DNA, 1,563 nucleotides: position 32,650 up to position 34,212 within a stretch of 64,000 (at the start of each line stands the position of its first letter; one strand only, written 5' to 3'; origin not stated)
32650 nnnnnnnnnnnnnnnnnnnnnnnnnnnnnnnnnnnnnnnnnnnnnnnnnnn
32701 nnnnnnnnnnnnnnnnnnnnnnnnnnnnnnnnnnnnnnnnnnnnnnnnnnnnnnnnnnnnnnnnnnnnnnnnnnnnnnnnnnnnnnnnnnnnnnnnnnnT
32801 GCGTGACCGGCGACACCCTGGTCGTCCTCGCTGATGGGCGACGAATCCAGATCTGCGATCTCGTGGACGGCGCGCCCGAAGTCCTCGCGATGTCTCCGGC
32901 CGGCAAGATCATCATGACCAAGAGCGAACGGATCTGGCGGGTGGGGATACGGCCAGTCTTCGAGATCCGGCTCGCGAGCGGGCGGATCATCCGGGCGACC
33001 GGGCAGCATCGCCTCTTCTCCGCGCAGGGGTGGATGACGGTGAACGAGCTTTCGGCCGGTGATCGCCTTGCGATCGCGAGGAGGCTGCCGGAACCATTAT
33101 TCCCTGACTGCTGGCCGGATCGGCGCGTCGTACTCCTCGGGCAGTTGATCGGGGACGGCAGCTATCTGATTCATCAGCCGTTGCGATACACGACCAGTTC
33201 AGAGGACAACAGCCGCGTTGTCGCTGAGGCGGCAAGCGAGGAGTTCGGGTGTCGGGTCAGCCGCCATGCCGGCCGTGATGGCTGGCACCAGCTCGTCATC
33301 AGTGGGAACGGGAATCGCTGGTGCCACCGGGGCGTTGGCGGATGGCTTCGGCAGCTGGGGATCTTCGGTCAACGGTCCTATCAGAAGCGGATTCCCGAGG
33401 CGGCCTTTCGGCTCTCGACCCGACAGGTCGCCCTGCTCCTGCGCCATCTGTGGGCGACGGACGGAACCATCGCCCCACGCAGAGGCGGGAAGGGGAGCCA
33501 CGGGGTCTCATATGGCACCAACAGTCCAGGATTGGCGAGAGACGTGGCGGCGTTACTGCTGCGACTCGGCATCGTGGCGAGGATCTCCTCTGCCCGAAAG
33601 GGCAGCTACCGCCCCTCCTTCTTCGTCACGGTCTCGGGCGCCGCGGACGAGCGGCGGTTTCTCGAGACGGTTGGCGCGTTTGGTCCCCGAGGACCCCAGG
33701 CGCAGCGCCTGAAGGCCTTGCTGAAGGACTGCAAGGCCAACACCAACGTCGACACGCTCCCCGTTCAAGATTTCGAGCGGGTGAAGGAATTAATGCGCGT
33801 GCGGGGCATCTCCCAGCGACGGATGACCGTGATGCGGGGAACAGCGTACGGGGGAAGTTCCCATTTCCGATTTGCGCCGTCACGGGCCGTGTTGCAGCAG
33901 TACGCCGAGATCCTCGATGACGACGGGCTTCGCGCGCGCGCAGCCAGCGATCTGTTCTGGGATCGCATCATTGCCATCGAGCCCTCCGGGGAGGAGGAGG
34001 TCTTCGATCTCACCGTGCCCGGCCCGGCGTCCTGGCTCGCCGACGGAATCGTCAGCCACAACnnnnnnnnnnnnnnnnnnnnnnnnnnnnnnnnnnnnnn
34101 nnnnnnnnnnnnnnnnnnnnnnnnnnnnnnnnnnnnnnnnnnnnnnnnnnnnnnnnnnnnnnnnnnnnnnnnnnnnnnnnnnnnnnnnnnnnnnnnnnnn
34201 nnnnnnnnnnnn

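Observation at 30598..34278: Replicative helicase DnaB carries two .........-containing inteins, one apparently class 3 in the Walker-A P-loop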

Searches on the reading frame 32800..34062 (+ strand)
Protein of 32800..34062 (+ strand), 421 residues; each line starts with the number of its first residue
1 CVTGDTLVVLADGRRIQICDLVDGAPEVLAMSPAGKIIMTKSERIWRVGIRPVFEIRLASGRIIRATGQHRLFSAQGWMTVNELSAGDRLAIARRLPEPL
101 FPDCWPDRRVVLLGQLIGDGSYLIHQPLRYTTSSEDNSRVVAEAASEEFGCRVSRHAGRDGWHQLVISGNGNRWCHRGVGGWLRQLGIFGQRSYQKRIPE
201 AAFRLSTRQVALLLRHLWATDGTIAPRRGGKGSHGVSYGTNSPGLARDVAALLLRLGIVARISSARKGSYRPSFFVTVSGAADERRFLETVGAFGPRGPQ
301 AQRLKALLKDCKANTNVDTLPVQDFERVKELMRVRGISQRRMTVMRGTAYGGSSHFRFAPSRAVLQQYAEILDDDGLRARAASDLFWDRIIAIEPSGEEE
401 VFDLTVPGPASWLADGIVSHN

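Call 4: search_protein_families(library=pfam, proteins=[window:32800-34062:+], max_evalue=0.01)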
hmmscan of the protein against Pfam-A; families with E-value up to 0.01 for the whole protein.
window:32800-34062:+ (421 aa): 2 families
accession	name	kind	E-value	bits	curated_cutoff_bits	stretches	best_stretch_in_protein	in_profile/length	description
PF14528.11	LAGLIDADG_3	-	6.7e-21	74.8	22.5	1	209-292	2-82/82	LAGLIDADG-like domain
PF14890.11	Intein_splicing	-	1e-19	71.3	35.8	1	8-421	1-155/155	Intein splicing domain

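Call 5: search_protein_families(library=ncbifam, proteins=[window:32800-34062:+], max_evalue=0.01)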
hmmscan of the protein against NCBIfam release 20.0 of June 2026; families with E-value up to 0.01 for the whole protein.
window:32800-34062:+ (421 aa): 15 families
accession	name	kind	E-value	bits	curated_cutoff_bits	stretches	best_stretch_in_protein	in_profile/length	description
NF005852.0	PRK07773.1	equivalog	2.1e-111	373.7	780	1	1-421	398-826/886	replicative DNA helicase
NF007072.0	PRK09519.1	equivalog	1.2e-22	80.1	1024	1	14-421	266-691/790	intein-containing recombinase RecA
NF038098.1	GyrA_w_intein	exception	1.9e-17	62.5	1850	1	1-421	117-537/1232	intein-containing DNA gyrase subunit A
NF006207.0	PRK08332.1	equivalog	2e-16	58.5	2400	1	44-264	939-1145/1684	vitamin B12-dependent ribonucleotide reductase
TIGR01445.1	intein_Nterm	domain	6.8e-12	46.2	24.5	1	1-73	1-82/83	intein N-terminal splicing region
NF038136.1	rSAM_Rv_intein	exception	1.6e-11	43.8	700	1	1-89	76-165/574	intein-containing Rv2578c family radical SAM protein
NF003158.0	PRK04132.1-3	equivalog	3.8e-07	27.6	1750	1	1-96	648-747/1437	replication factor C small subunit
NF003157.0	PRK04132.1-2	equivalog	4.9e-07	28.1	1103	1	28-334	88-382/864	replication factor C small subunit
NF045703.1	rSAM_Tes_intein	exception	8.7e-06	23.8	1700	1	112-267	374-517/1040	tetraether lipid synthase Tes, intein-containing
NF011418.0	PRK14845.1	equivalog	1.1e-05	23.5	756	1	27-327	66-329/1049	translation initiation factor IF-2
NF011491.0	PRK14898.1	equivalog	1.4e-05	23.3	783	1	189-421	316-543/860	DNA-directed RNA polymerase subunit A''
NF003159.0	PRK04132.1-4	equivalog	2.1e-05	22.8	999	0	233-333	281-370/852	replication factor C small subunit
TIGR01443.1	intein_Cterm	domain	4.2e-05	23.7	15.6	1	400-421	1-23/24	intein C-terminal splicing region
NF052663.1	RtcB_rel_intein2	exception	0.0011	17.8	1050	1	1-77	78-156/626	intein-containing RctB family protein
NF007079.0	PRK09532.1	equivalog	0.003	15.8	1525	1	1-80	775-856/876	DNA polymerase III subunit alpha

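Call 7: search_solved_structures(query=window:32800-34062:+, max_evalue=0.01, show_alignments=2)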
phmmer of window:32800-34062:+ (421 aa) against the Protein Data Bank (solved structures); distinct sequences matched with E-value up to 0.01: 17.
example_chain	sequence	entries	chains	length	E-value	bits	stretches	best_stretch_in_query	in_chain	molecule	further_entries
1mi8_A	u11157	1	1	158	1.5e-20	76.8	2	2-98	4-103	DnaB intein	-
4o1r_A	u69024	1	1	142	1.9e-19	73.2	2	380-421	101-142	Replicative DNA helicase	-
6frg_A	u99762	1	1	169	1.2e-18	70.6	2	2-98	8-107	Replicative DNA helicase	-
6frh_A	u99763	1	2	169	1.2e-18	70.6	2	2-98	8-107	Replicative DNA helicase,Replicative DNA helicase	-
6fre_A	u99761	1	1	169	3e-17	66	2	2-98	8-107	Replicative DNA helicase,Replicative DNA helicase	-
2imz_A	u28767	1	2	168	1.2e-10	44.2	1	13-96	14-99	Endonuclease PI-MtuI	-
2in9_A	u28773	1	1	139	5.9e-07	32.1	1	13-93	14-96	Endonuclease PI-MtuI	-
2in0_A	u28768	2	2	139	8.1e-07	31.6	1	13-93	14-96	Endonuclease PI-MtuI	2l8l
3ifj_A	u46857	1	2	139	1.1e-06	31.2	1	13-93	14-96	Endonuclease PI-MtuI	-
5k08_A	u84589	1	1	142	2.1e-06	30.2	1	13-93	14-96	RecA mini intein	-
5i0a_A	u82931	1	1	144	2.2e-06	30.2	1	13-93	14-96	Intein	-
3igd_A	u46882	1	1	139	6.4e-06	28.6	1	29-92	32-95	Endonuclease PI-MtuI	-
2in8_A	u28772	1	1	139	1.5e-05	27.4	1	17-93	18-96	Endonuclease PI-MtuI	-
4oz6_A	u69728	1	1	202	0.00025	23.4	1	2-93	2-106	Mxe gyrA intein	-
2cw7_A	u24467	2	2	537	0.00038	22.8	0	52-99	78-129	Endonuclease PI-PkoII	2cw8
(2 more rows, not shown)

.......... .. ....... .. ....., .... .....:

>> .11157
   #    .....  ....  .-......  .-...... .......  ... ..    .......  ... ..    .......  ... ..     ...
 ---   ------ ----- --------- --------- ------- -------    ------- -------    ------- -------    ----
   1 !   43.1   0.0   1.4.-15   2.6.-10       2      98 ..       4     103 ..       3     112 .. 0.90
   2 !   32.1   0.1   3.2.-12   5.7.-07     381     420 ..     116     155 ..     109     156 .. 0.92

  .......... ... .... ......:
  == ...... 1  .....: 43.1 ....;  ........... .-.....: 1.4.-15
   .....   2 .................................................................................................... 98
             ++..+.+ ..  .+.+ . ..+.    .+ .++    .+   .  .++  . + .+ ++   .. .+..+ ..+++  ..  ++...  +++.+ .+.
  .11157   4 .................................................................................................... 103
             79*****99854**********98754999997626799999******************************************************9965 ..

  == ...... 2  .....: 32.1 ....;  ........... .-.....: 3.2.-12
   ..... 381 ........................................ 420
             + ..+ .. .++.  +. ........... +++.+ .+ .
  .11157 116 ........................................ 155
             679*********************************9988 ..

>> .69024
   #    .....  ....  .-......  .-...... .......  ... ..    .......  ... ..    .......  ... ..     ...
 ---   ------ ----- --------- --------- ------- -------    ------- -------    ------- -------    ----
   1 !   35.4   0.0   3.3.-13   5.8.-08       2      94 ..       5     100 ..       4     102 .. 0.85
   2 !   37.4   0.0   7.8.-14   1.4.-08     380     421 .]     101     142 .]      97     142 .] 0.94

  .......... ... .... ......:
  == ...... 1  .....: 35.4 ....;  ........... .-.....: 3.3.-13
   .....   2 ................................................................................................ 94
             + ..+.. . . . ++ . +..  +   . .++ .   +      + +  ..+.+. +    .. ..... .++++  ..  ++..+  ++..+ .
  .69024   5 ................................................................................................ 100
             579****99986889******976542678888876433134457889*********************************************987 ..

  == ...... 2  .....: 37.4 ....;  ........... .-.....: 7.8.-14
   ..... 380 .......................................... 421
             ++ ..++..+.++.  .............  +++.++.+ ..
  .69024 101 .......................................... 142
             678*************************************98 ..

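Call 35: find_homologous_proteins(query=window:32800-34062:+, max_evalue=1e-10)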
Query window:32800-34062:+ (421 aa): 1767 proteins with E <= 1e-10 among 8000 candidates; the best 120 are listed.
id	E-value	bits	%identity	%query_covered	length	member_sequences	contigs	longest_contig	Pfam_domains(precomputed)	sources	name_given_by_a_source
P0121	1.7e-212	724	76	100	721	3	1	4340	PF06745.20,PF03796.22,PF14528.12,PF13481.13,PF14890.12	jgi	jgi:replicative DNA helicase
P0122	3.0e-207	707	75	100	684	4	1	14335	PF03796.22,PF14528.12,PF13481.13,PF14890.12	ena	-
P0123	5.3e-206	703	74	100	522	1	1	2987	PF03796.22,PF14528.12,PF14890.12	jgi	-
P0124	1.4e-202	691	74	100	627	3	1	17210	PF03796.22,PF14528.12,PF13481.13,PF14890.12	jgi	-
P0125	6.9e-199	679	73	100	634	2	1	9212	PF03796.22,PF14528.12,PF14890.12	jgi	jgi:replicative DNA helicase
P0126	6.9e-197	673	72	100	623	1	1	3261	PF03796.22,PF14528.12,PF14890.12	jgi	jgi:replicative DNA helicase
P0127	4.0e-195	667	76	93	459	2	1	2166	PF03796.22,PF14528.12,PF14890.12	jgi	jgi:replicative DNA helicase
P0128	1.2e-193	662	71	100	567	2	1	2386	PF03796.22,PF14528.12,PF14890.12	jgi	-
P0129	1.3e-192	659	69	100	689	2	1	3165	PF06745.20,PF03796.22,PF14528.12,PF13481.13,PF14890.12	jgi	jgi:replicative DNA helicase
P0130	8.2e-189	646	70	100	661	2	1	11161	PF03796.22,PF14528.12,PF13481.13,PF14890.12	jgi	jgi:replicative DNA helicase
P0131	9.8e-189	646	71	100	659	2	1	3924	PF03796.22,PF14528.12,PF13481.13,PF14890.12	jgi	jgi:replicative DNA helicase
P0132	3.1e-180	618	65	100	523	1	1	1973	PF03796.22,PF14528.12,PF14890.12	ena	-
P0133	2.9e-176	605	68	100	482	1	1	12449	PF03796.22,PF14528.12,PF14890.12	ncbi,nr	ncbi:MAG: intein-containing replicative DNA helicase, partial [Candidatus Rokubacteria bacterium]|nr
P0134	5.9e-176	604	64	100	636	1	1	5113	PF03796.22,PF14528.12,PF14890.12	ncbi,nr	ncbi:MAG: intein-containing replicative DNA helicase, partial [Deltaproteobacteria bacterium]|nr:int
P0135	6.4e-176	604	66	100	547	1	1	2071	PF03796.22,PF14528.12,PF14890.12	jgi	jgi:replicative DNA helicase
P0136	9.5e-176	603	65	100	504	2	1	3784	PF03796.22,PF14528.12,PF14890.12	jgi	jgi:replicative DNA helicase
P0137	1.0e-175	603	66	100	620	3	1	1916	PF03796.22,PF14528.12,PF14890.12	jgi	jgi:replicative DNA helicase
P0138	3.3e-175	601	64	100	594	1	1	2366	PF03796.22,PF14528.12,PF14890.12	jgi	jgi:replicative DNA helicase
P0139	3.1e-174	598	63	100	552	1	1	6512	PF03796.22,PF14528.12,PF14890.12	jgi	-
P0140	1.4e-173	596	63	100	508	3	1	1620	PF03796.22,PF14528.12,PF14890.12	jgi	jgi:replicative DNA helicase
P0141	1.6e-173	596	64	100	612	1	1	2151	PF03796.22,PF14528.12,PF14890.12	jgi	jgi:replicative DNA helicase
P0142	2.0e-173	595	64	100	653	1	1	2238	PF03796.22,PF14528.12,PF13481.13,PF14890.12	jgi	jgi:replicative DNA helicase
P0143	8.3e-173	593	62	100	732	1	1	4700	PF03796.22,PF14528.12,PF14890.12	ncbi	ncbi:MAG: DnaB-like helicase C-terminal domain-containing protein, partial [Planctomycetota bacteriu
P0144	2.5e-172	592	63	100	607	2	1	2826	PF03796.22,PF14528.12,PF14890.12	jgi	-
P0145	1.4e-171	589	63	100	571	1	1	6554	PF03796.22,PF14528.12,PF14890.12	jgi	-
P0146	2.5e-171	588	63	100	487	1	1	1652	PF03796.22,PF14528.12,PF14890.12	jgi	jgi:replicative DNA helicase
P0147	3.1e-171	588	65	100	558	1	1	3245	PF03796.22,PF14528.12,PF14890.12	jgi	-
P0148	3.5e-170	585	63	100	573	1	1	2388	PF03796.22,PF14528.12,PF14890.12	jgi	-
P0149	5.5e-170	584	61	100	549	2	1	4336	PF03796.22,PF14528.12,PF14890.12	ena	-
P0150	2.0e-169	582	63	100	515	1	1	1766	PF03796.22,PF14528.12,PF14890.12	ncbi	ncbi:MAG: DnaB-like helicase C-terminal domain-containing protein, partial [Rubrobacter sp.]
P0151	5.9e-169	581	64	100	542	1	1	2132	PF03796.22,PF14528.12,PF14890.12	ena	-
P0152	6.0e-169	581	63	100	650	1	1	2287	PF03796.22,PF14528.12,PF14890.12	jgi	jgi:replicative DNA helicase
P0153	1.5e-168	579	63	100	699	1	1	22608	PF03796.22,PF14528.12,PF13481.13,PF14890.12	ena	-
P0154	1.6e-168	579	63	100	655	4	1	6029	PF03796.22,PF14528.12,PF14890.12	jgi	jgi:replicative DNA helicase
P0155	5.5e-168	577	64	94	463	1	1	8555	PF03796.22,PF14528.12,PF14890.12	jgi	jgi:replicative DNA helicase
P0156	1.2e-167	576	62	100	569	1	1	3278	PF03796.22,PF14528.12,PF14890.12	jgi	jgi:replicative DNA helicase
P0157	1.3e-167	576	63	100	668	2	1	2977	PF03796.22,PF14528.12,PF13481.13,PF14890.12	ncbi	ncbi:MAG: DnaB-like helicase C-terminal domain-containing protein, partial [Actinomycetota bacterium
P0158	1.5e-167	576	61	100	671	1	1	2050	PF03796.22,PF14528.12,PF14890.12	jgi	jgi:replicative DNA helicase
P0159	3.5e-167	575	64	100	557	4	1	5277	PF03796.22,PF14528.12,PF14890.12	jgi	jgi:replicative DNA helicase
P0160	6.1e-167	574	60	100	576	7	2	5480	PF03796.22,PF14528.12,PF14890.12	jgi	-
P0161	9.4e-167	573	62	100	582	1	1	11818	PF03796.22,PF14528.12,PF14890.12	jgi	jgi:replicative DNA helicase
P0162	1.2e-166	573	62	100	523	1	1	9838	PF03796.22,PF14528.12,PF14890.12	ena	-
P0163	2.0e-166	572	61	100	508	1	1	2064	PF03796.22,PF14528.12,PF14890.12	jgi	jgi:replicative DNA helicase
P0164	3.4e-166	572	62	100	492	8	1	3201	PF03796.22,PF14528.12,PF14890.12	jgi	-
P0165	4.1e-166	571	64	93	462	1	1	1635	PF03796.22,PF14528.12,PF14890.12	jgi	jgi:replicative DNA helicase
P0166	5.3e-166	571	63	100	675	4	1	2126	PF03796.22,PF14528.12,PF13481.13,PF14890.12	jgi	jgi:replicative DNA helicase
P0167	5.6e-166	571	60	100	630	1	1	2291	PF03796.22,PF14528.12,PF14890.12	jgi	jgi:replicative DNA helicase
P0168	1.7e-165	569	63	100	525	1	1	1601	PF03796.22,PF14528.12,PF14890.12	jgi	jgi:replicative DNA helicase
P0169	2.2e-165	569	62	100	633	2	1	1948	PF03796.22,PF14528.12,PF14890.12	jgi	-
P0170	2.8e-165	569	62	100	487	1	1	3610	PF03796.22,PF14528.12,PF14890.12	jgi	jgi:replicative DNA helicase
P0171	5.5e-165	568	61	100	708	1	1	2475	PF03796.22,PF14528.12,PF13481.13,PF14890.12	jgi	jgi:replicative DNA helicase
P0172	2.2e-164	566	61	100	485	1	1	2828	PF03796.22,PF14528.12,PF14890.12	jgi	jgi:replicative DNA helicase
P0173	3.1e-164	565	62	100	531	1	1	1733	PF03796.22,PF14528.12,PF14890.12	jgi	jgi:replicative DNA helicase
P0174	3.4e-164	565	62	100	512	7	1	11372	PF03796.22,PF14528.12,PF14890.12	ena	-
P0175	3.8e-164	565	62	100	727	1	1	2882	PF03796.22,PF14528.12,PF13481.13,PF14890.12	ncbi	ncbi:MAG: replicative DNA helicase, partial [Betaproteobacteria bacterium]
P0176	4.2e-164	565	61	100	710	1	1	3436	PF03796.22,PF14528.12,PF13481.13,PF14890.12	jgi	jgi:replicative DNA helicase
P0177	9.1e-164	564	75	79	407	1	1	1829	PF03796.22,PF14528.12,PF14890.12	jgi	jgi:replicative DNA helicase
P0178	1.1e-163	563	62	100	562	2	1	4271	PF03796.22,PF14528.12,PF14890.12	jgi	jgi:replicative DNA helicase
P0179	1.2e-163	563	61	100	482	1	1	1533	PF03796.22,PF14528.12,PF14890.12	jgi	jgi:replicative DNA helicase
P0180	1.2e-163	563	60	100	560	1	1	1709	PF03796.22,PF14528.12,PF14890.12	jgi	jgi:replicative DNA helicase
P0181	1.4e-163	563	59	100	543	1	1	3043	PF03796.22,PF14528.12,PF14890.12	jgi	jgi:replicative DNA helicase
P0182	1.5e-163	563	61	100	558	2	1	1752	PF03796.22,PF14528.12,PF14890.12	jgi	jgi:replicative DNA helicase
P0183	1.9e-163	563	61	100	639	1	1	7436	PF03796.22,PF14528.12,PF13481.13,PF14890.12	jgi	jgi:replicative DNA helicase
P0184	3.6e-163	562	61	100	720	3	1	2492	PF03796.22,PF14528.12,PF13481.13,PF14890.12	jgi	-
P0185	2.3e-162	559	61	100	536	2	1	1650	PF03796.22,PF14528.12,PF14890.12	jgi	jgi:replicative DNA helicase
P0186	2.6e-162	559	61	100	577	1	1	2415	PF03796.22,PF14528.12,PF14890.12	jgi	jgi:replicative DNA helicase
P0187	5.2e-162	558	61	100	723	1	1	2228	PF03796.22,PF14528.12,PF13481.13,PF14890.12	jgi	jgi:replicative DNA helicase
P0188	6.1e-162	558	61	100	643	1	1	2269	PF03796.22,PF14528.12,PF13481.13,PF14890.12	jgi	jgi:replicative DNA helicase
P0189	1.5e-161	556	62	100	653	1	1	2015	PF03796.22,PF14528.12,PF14890.12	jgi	jgi:replicative DNA helicase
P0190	2.8e-161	555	61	100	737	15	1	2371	PF06745.20,PF03796.22,PF14528.12,PF13481.13,PF14890.12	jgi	jgi:replicative DNA helicase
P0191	7.1e-161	554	61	100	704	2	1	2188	PF03796.22,PF14528.12,PF13481.13,PF14890.12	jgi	jgi:replicative DNA helicase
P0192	1.2e-160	553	64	94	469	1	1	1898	PF03796.22,PF14528.12,PF14890.12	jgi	jgi:replicative DNA helicase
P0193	1.7e-160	553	60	100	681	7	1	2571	PF03796.22,PF14528.12,PF13481.13,PF14890.12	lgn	-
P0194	4.2e-160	551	60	100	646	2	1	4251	PF03796.22,PF14528.12,PF13481.13,PF14890.12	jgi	-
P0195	6.9e-160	551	61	100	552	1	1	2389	PF03796.22,PF14528.12,PF14890.12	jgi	jgi:replicative DNA helicase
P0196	7.4e-160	551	60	100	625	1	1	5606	PF03796.22,PF14528.12,PF14890.12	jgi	jgi:replicative DNA helicase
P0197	2.0e-159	549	62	100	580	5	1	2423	PF03796.22,PF14528.12,PF14890.12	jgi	jgi:replicative DNA helicase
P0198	3.4e-159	548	60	100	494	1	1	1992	PF03796.22,PF14528.12,PF14890.12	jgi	jgi:replicative DNA helicase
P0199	5.4e-159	548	61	98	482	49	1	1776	PF03796.22,PF14528.12,PF14890.12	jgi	jgi:replicative DNA helicase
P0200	6.4e-159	548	61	100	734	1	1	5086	PF03796.22,PF14528.12,PF13481.13,PF14890.12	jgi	jgi:replicative DNA helicase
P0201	6.7e-159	548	62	100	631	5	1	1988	PF03796.22,PF14528.12,PF14890.12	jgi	-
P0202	7.3e-159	547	60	100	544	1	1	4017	PF03796.22,PF14528.12,PF14890.12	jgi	jgi:replicative DNA helicase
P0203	8.5e-159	547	59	100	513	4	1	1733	PF03796.22,PF14528.12,PF14890.12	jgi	jgi:replicative DNA helicase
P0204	9.5e-159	547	61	100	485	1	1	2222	PF03796.22,PF14528.12,PF14890.12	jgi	jgi:replicative DNA helicase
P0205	1.2e-158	547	60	100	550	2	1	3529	PF03796.22,PF14528.12,PF14890.12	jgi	jgi:replicative DNA helicase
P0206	2.3e-158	546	60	100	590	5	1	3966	PF03796.22,PF14528.12,PF14890.12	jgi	jgi:replicative DNA helicase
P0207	2.6e-158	546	57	100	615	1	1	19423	PF03796.22,PF14528.12,PF14890.12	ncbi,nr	ncbi:intein-containing replicative DNA helicase, partial [Candidatus Peregrinibacteria bacterium]|nr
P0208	2.6e-158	546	61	100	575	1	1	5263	PF03796.22,PF14528.12,PF14890.12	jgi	-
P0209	2.7e-158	546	60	100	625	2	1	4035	PF03796.22,PF14528.12,PF14890.12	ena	-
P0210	2.9e-158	545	58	100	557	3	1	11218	PF03796.22,PF14528.12,PF14890.12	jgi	jgi:replicative DNA helicase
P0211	3.7e-158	545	60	100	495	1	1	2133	PF03796.22,PF14528.12,PF14890.12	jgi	jgi:replicative DNA helicase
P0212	5.5e-158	545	59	100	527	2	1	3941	PF03796.22,PF14528.12,PF14890.12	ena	-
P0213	7.1e-158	544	60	100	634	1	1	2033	PF03796.22,PF14528.12,PF14890.12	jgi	jgi:replicative DNA helicase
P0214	7.3e-158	544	62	100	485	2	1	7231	PF03796.22,PF14528.12,PF14890.12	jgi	-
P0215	7.5e-158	544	60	100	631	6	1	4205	PF03796.22,PF14528.12,PF14890.12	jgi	jgi:replicative DNA helicase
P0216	1.1e-157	544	61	100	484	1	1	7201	PF03796.22,PF14528.12,PF14890.12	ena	-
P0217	1.7e-157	543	59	100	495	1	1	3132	PF03796.22,PF14528.12,PF14890.12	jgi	jgi:replicative DNA helicase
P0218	2.8e-157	542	61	100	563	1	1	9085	PF03796.22,PF14528.12,PF14890.12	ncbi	ncbi:MAG: DnaB-like helicase C-terminal domain-containing protein, partial [Solirubrobacteraceae bac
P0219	4.7e-157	541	61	100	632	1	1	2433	PF03796.22,PF14528.12,PF14890.12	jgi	-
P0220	5.0e-157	541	59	100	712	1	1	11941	PF03796.22,PF14528.12,PF13481.13,PF14890.12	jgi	jgi:replicative DNA helicase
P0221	5.2e-157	541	59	100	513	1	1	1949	PF03796.22,PF14528.12,PF14890.12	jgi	jgi:replicative DNA helicase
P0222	5.3e-157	541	61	100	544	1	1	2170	PF03796.22,PF14528.12,PF14890.12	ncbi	ncbi:MAG: DnaB-like helicase C-terminal domain-containing protein, partial [Actinocrinis sp.]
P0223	8.1e-157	541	59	100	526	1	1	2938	PF03796.22,PF14528.12,PF14890.12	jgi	-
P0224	8.4e-157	541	60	100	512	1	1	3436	PF03796.22,PF14528.12,PF14890.12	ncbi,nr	ncbi:MAG: intein-containing replicative DNA helicase, partial [Chloroflexota bacterium]|nr:intein-co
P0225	9.9e-157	540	61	100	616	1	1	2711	PF03796.22,PF14528.12,PF14890.12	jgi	jgi:replicative DNA helicase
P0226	1.3e-156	540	59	100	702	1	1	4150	PF03796.22,PF14528.12,PF13481.13,PF14890.12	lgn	-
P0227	1.8e-156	540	71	80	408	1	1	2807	PF03796.22,PF14528.12,PF14890.12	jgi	jgi:replicative DNA helicase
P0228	3.4e-156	539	58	100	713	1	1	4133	PF06745.20,PF03796.22,PF14528.12,PF13481.13,PF14890.12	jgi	jgi:replicative DNA helicase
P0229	3.4e-156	539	59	100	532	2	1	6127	PF03796.22,PF14528.12,PF14890.12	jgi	jgi:replicative DNA helicase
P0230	3.5e-156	539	59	100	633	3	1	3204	PF03796.22,PF14528.12,PF14890.12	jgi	jgi:replicative DNA helicase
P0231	4.0e-156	538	59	100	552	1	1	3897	PF03796.22,PF14528.12,PF14890.12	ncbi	-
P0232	4.7e-156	538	61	100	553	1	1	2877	PF03796.22,PF14528.12,PF14890.12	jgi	jgi:replicative DNA helicase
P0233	5.1e-156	538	58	100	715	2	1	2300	PF03796.22,PF14528.12,PF13481.13,PF14890.12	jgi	jgi:replicative DNA helicase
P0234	6.6e-156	538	61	100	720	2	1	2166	PF03796.22,PF14528.12,PF13481.13,PF14890.12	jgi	jgi:replicative DNA helicase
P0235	1.3e-155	537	60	100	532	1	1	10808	PF03796.22,PF14528.12,PF14890.12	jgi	jgi:replicative DNA helicase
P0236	1.4e-155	537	59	100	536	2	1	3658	PF03796.22,PF14528.12,PF14890.12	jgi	jgi:replicative DNA helicase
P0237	1.5e-155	536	58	100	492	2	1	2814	PF03796.22,PF14528.12,PF14890.12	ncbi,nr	ncbi:MAG TPA: LAGLIDADG family homing endonuclease [Usitatibacter sp.]|nr:LAGLIDADG family homing en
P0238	1.6e-155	536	54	100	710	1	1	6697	PF03796.22,PF14528.12,PF14890.12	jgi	jgi:replicative DNA helicase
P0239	2.1e-155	536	59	100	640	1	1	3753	PF03796.22,PF14528.12,PF14890.12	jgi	jgi:replicative DNA helicase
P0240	2.4e-155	536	60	100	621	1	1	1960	PF03796.22,PF14528.12,PF14890.12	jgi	jgi:replicative DNA helicase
